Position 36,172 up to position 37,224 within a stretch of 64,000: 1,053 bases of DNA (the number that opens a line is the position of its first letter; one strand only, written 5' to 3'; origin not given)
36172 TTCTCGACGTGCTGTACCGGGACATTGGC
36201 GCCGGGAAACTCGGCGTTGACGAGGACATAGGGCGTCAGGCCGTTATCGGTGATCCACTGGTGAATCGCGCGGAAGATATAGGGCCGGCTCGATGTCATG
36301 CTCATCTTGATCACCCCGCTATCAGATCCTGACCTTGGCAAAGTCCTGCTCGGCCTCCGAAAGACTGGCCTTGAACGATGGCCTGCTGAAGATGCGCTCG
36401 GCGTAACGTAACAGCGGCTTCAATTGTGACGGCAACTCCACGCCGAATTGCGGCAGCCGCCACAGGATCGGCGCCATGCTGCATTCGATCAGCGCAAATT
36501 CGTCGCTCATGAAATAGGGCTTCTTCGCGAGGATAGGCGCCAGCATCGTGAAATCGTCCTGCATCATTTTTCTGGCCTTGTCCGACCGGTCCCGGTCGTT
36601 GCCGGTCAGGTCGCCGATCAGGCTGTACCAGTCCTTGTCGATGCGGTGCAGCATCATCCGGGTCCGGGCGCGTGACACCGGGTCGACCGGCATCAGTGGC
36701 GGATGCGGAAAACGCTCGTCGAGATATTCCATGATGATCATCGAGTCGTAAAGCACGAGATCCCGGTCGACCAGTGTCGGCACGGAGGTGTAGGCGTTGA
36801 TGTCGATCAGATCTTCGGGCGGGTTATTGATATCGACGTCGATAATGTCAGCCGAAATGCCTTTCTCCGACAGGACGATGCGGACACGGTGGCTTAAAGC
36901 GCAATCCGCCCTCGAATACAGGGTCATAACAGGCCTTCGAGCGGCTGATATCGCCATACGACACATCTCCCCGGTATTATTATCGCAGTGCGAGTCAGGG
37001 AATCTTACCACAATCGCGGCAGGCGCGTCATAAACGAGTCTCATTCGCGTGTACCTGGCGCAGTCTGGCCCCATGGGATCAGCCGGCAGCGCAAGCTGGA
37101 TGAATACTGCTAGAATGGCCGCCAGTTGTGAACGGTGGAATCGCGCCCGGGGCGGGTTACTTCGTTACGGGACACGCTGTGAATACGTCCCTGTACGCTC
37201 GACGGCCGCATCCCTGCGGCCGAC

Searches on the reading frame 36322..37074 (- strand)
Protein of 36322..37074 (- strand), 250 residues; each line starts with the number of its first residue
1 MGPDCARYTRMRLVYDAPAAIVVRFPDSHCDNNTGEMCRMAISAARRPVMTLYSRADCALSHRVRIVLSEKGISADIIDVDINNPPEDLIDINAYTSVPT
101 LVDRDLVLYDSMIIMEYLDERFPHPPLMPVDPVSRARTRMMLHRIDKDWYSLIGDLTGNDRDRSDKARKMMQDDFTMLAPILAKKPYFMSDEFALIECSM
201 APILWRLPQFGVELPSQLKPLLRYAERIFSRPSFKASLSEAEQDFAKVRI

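Call 39: find_encoding_contigs(protein=window:36322-37074:-, flank=10000, max_places=6)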
Protein window:36322-37074:- (250 aa): no gene with exactly this product is on record in the collection.
